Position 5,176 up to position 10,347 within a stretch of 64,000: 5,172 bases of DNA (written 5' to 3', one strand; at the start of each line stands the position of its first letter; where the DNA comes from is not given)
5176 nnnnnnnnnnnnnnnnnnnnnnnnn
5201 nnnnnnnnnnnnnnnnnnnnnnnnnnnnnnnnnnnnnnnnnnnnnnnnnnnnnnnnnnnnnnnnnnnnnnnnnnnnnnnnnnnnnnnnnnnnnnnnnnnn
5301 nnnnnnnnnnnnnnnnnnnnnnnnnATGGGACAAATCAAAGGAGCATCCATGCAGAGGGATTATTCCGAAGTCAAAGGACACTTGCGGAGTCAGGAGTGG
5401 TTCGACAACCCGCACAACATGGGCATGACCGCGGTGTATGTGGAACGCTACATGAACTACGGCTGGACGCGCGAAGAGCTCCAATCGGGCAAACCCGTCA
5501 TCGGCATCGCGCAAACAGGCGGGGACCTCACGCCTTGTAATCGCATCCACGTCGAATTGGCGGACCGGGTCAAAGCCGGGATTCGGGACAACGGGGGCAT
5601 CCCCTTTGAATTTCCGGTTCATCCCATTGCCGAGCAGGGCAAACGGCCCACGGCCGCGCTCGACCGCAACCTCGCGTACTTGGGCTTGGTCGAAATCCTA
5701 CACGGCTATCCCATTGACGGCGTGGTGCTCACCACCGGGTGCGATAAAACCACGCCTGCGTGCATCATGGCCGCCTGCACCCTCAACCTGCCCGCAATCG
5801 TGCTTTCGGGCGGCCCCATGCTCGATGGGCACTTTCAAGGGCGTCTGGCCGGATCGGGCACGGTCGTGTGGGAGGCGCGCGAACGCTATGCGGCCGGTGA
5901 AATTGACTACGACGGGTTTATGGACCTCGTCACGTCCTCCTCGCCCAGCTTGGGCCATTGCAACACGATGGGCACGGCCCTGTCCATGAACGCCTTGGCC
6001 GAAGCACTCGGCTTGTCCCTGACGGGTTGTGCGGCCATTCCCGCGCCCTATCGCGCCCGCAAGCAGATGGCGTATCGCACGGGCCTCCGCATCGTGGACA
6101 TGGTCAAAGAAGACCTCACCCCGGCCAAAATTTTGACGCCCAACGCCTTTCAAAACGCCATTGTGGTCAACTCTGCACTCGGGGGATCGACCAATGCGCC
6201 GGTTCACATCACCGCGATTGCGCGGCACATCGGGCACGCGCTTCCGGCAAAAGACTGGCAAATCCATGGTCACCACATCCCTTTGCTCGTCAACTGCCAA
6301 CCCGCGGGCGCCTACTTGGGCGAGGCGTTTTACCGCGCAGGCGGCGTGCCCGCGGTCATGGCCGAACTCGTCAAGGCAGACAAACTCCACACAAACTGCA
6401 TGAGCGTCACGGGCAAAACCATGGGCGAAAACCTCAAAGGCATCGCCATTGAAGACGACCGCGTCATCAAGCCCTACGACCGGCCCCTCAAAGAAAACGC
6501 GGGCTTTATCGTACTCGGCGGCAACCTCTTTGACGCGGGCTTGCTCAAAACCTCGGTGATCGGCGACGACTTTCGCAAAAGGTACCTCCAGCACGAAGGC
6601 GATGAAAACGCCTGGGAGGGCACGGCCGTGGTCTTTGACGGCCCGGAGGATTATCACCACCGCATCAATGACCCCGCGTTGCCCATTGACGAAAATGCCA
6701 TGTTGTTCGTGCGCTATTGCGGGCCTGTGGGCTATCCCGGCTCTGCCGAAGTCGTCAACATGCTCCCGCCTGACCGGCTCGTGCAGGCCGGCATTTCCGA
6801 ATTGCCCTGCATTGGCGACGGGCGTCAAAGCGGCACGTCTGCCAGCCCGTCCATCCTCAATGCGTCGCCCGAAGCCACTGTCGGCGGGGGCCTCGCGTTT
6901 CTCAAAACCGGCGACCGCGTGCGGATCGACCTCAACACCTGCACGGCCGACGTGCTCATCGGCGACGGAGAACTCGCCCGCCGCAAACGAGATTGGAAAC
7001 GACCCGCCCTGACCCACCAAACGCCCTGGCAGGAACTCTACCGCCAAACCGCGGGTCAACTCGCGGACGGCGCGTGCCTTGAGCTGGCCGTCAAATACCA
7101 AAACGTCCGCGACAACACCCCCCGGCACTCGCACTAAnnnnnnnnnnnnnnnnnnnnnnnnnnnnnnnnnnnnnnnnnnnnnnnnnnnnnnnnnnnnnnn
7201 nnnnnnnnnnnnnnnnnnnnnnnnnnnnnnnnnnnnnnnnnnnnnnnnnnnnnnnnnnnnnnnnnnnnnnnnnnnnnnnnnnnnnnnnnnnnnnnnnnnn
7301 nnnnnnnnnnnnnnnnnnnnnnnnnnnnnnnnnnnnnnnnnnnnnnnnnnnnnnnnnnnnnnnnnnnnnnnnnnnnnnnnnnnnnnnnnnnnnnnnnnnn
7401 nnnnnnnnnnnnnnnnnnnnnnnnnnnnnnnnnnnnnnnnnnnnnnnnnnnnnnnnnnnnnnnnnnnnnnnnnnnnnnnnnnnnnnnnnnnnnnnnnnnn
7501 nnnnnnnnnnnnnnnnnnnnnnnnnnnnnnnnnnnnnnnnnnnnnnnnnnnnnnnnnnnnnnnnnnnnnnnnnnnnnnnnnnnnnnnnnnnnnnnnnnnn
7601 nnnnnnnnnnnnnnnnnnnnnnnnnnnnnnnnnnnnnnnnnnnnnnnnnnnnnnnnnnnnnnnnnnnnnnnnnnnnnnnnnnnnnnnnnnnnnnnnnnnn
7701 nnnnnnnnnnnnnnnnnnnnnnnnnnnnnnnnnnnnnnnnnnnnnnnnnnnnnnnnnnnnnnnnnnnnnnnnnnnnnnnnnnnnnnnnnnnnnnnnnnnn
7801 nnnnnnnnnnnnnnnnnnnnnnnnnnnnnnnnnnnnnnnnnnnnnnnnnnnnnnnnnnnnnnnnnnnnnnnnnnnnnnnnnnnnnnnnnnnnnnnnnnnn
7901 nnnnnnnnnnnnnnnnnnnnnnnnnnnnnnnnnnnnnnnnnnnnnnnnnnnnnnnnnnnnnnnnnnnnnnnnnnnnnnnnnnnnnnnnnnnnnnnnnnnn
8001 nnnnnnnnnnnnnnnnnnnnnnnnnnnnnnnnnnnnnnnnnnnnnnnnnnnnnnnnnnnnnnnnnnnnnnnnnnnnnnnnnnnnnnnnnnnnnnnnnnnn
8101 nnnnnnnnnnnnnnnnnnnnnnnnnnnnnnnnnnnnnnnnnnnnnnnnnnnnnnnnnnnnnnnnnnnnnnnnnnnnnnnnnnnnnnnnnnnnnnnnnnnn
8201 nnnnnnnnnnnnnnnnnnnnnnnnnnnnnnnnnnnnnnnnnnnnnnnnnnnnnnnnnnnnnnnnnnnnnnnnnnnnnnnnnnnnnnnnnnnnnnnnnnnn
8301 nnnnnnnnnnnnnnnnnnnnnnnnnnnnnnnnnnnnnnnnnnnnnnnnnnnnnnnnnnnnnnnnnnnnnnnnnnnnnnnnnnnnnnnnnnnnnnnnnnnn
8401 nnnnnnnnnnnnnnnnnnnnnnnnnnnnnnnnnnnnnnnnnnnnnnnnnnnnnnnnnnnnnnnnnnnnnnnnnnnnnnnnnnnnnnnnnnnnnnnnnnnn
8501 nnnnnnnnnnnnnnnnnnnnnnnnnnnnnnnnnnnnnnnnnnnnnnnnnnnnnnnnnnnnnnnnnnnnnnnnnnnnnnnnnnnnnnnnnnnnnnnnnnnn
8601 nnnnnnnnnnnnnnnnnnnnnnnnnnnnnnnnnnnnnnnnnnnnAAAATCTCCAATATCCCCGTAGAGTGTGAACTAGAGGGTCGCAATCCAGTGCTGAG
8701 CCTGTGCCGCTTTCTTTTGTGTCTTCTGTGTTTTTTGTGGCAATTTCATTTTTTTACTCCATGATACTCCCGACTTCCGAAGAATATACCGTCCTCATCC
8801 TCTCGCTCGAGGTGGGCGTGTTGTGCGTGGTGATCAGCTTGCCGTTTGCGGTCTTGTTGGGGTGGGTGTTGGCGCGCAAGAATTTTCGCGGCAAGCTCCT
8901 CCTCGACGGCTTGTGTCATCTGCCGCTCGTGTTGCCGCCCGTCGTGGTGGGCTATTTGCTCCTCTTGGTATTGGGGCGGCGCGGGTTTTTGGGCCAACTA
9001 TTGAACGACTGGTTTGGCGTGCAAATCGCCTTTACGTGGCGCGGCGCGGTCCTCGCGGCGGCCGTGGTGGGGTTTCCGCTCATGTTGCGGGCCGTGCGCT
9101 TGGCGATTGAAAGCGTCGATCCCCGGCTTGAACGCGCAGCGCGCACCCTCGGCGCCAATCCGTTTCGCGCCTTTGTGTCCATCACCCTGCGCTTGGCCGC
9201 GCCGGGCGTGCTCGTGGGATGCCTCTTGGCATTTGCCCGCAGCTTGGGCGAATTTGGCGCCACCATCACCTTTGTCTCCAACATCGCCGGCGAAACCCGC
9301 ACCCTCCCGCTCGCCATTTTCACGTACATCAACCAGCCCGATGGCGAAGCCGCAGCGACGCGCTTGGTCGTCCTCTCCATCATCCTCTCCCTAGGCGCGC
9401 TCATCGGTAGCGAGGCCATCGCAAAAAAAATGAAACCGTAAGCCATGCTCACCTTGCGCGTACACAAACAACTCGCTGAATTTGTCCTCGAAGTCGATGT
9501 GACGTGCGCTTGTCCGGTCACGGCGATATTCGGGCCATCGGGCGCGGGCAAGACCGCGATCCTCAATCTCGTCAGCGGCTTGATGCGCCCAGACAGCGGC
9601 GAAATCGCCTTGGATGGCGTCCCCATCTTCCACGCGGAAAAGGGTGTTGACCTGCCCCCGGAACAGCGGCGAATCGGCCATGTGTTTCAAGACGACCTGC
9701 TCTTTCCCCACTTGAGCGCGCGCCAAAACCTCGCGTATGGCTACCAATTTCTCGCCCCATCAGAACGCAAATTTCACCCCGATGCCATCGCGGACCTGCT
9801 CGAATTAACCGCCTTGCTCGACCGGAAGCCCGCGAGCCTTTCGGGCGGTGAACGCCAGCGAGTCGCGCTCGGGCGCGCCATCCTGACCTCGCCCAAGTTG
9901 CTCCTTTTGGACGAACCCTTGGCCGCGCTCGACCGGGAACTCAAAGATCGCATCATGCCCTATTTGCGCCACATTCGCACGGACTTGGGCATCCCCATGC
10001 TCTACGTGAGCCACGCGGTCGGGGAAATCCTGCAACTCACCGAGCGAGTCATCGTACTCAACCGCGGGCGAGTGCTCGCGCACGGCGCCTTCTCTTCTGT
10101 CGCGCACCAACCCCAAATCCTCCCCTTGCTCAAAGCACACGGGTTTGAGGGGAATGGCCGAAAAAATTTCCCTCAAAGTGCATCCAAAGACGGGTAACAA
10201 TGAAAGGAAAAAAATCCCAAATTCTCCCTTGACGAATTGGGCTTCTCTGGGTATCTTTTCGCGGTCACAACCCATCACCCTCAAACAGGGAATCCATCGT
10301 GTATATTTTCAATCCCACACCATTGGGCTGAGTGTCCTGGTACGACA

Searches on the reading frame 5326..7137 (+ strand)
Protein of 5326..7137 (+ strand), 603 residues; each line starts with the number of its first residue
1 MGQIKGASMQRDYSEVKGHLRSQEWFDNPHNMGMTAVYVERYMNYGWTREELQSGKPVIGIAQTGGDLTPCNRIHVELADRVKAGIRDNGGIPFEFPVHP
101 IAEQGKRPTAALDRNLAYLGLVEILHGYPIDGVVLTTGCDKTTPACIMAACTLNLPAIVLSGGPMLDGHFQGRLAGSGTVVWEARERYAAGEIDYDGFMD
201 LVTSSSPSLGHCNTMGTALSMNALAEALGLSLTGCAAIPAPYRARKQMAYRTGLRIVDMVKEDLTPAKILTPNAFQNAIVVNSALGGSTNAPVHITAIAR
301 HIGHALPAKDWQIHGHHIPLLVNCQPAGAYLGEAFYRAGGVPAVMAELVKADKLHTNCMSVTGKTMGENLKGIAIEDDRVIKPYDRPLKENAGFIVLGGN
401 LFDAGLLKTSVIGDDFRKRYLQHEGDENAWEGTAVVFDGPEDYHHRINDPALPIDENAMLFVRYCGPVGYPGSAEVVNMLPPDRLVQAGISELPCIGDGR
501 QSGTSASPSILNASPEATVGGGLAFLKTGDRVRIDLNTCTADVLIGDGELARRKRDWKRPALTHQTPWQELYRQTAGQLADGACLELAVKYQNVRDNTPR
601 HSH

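Call 57: search_protein_families(library=pfam, proteins=[window:5326-7137:+], max_evalue=0.00001)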
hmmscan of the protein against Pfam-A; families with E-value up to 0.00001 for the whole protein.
window:5326-7137:+ (603 aa): 2 families
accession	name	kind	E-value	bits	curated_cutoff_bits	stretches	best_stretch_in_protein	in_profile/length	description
PF00920.27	ILVD_EDD_N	-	3.2e-101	339.1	27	1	56-369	1-316/316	Dihydroxy-acid/6-phosphogluconate dehydratase N-terminal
PF24877.1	ILV_EDD_C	-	7.1e-43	146.7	27.7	1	380-583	2-191/191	Dihydroxy-acid/6-phosphogluconate dehydratase C-terminal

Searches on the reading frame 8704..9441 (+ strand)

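Call 57: search_protein_families(library=pfam, proteins=[window:8704-9441:+], max_evalue=0.00001)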
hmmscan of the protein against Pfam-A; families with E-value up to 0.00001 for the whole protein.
window:8704-9441:+ (245 aa): 1 family
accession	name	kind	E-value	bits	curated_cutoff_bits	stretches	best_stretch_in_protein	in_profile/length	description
PF00528.27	BPD_transp_1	-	1.2e-20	74.5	26.4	1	49-243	1-182/184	Binding-protein-dependent transport system inner membrane component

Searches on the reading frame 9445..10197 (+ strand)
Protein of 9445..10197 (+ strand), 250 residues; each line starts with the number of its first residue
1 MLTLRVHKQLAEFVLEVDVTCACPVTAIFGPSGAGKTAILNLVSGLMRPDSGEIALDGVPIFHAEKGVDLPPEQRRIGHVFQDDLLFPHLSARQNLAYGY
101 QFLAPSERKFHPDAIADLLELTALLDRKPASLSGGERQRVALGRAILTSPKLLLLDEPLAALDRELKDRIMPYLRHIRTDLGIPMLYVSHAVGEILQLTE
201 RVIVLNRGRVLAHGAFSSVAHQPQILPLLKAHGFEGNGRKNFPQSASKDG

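Call 58: search_protein_families(library=pfam, proteins=[window:9445-10197:+], max_evalue=0.00001)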
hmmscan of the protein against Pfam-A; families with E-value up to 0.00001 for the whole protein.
window:9445-10197:+ (250 aa): 1 family
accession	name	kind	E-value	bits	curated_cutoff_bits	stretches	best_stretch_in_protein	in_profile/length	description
PF00005.33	ABC_tran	-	4.4e-30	105.5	25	1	25-160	13-137/137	ABC transporter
